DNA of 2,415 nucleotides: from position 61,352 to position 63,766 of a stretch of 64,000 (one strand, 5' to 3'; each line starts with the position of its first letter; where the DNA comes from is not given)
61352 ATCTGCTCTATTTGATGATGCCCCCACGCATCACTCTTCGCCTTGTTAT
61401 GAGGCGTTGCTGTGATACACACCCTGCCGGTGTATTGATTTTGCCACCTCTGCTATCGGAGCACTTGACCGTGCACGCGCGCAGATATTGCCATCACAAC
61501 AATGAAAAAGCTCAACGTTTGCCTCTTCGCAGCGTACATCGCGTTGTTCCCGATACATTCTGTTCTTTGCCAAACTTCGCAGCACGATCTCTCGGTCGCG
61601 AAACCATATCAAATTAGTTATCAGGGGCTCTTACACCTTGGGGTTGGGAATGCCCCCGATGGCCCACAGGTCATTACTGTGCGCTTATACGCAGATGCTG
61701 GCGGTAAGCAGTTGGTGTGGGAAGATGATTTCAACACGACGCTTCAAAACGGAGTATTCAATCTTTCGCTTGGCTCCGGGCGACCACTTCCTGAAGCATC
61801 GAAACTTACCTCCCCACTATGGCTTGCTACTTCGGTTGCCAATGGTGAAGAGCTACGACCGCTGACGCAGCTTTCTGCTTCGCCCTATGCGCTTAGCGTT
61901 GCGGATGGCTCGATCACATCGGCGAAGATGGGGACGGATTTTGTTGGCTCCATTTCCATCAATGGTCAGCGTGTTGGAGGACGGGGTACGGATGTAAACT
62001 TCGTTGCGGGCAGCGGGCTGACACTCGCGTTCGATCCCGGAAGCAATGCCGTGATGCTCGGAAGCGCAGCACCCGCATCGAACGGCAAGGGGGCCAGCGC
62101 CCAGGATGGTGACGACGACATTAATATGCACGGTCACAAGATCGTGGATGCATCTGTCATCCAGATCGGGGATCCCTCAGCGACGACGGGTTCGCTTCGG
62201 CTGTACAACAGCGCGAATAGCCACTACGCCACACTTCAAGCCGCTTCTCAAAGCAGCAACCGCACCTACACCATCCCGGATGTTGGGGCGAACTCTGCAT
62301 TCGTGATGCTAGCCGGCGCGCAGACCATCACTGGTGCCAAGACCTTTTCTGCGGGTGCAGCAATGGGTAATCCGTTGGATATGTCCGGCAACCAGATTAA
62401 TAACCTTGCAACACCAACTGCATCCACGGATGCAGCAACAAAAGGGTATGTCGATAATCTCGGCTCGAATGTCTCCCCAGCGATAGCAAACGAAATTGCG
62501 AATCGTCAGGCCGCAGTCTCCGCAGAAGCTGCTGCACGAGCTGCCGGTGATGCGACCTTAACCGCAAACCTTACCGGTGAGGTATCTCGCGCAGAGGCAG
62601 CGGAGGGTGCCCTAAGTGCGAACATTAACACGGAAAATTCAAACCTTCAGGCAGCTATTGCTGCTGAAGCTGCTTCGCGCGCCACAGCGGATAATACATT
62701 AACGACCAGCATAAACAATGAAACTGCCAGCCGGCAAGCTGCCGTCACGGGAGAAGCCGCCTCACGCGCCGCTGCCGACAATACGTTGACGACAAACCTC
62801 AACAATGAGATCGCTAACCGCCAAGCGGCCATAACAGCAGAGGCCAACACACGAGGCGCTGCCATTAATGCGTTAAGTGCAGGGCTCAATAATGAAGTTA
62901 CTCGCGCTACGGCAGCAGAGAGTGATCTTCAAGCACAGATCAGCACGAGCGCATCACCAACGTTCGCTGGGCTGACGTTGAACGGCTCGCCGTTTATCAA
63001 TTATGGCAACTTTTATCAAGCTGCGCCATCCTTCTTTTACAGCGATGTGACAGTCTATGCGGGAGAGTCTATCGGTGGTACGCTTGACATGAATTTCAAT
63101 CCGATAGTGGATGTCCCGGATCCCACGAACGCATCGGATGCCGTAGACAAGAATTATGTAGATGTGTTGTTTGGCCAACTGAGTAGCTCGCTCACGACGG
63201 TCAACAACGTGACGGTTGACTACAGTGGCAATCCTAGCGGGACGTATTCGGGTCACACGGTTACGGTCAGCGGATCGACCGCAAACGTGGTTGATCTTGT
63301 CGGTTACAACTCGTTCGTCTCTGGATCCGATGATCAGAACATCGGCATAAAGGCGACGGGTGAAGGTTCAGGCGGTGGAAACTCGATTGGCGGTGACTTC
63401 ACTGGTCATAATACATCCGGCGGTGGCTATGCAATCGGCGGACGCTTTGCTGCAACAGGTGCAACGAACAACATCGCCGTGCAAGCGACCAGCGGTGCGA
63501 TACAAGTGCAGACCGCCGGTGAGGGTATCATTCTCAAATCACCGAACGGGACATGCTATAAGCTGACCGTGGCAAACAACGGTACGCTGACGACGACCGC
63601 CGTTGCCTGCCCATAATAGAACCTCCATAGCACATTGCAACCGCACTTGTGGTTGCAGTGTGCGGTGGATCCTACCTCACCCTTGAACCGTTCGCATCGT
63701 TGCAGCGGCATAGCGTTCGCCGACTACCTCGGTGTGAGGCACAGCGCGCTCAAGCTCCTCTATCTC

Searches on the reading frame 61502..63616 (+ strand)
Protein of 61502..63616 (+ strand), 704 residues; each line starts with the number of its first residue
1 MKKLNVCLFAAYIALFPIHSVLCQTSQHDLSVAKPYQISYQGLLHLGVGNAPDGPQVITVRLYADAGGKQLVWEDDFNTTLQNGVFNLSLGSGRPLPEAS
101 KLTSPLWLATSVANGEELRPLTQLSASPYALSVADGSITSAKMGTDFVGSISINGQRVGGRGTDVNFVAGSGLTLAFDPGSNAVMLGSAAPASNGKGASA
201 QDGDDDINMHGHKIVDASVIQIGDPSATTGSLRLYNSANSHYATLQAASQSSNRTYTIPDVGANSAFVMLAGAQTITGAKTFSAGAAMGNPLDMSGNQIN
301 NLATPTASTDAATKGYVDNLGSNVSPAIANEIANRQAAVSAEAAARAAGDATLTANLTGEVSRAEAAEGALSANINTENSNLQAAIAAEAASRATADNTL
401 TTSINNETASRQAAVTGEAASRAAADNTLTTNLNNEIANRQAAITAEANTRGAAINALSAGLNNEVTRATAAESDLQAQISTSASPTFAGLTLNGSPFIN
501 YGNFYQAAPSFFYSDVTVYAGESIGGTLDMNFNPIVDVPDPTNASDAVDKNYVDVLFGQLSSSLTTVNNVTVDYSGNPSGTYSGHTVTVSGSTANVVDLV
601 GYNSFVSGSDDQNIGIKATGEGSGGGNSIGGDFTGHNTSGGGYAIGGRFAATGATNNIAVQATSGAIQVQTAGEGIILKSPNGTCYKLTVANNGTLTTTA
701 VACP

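Call 65: find_encoding_contigs(protein=window:61502-63616:+, flank=10000, max_places=2)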
Protein window:61502-63616:+ (704 aa): 6 contigs read that carry it; 2 places shown.
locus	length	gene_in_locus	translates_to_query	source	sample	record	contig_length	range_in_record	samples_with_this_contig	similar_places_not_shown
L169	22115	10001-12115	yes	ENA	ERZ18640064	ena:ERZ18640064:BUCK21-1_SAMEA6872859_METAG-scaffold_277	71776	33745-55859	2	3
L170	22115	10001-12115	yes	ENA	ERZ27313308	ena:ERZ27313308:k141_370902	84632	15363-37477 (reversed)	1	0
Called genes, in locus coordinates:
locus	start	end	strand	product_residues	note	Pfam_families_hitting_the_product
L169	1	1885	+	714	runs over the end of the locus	PF11897:DUF3417, PF00343:Phosphorylase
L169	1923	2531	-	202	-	-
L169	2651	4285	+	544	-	PF00501:AMP-binding, PF13193:AMP-binding_C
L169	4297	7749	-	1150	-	PF15902:Sortilin-Vps10 (faint), PF22544:HYDIN_VesB_CFA65-like_Ig (faint), PF02012:BNR (faint), PF22073:Cep192_D4 (faint), PF15780:ASH (faint), PF22067:Cep192_D3 (faint)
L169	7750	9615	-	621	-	PF15780:ASH (faint), PF22544:HYDIN_VesB_CFA65-like_Ig, PF18962:Por_Secre_tail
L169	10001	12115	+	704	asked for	-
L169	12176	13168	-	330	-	PF00248:Aldo_ket_red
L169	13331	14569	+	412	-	PF15902:Sortilin-Vps10 (faint), PF25852:DUF6242_C (weak), PF18962:Por_Secre_tail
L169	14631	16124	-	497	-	PF00724:Oxidored_FMN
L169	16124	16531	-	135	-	PF05168:HEPN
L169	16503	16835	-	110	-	PF01909:NTP_transf_2, PF18765:Polbeta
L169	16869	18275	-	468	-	PF13176:TPR_7 (faint), PF00515:TPR_1 (faint), PF07719:TPR_2 (faint), PF13414:TPR_11 (faint), PF13371:TPR_9 (faint), PF13428:TPR_14 (faint), PF23914:TPR_CcmH_CycH (faint), PF13432:TPR_16, +5 more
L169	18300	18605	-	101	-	PF01582:TIR (weak), PF13676:TIR_2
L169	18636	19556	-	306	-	PF22198:GKRP_SIS_2, PF22645:GKRP_SIS_N, PF20741:GKRP-like_C (faint)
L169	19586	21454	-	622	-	PF00070:Pyr_redox (faint), PF00890:FAD_binding_2 (faint), PF01134:GIDA, PF01266:DAO (faint), PF07992:Pyr_redox_2 (weak), PF12831:FAD_oxidored, PF13932:SAM_GIDA_C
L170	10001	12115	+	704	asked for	-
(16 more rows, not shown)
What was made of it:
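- gidA/mnmG and trmE/mnmE, classic origin-region genes, lie about 45 kb to the right (call 65).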
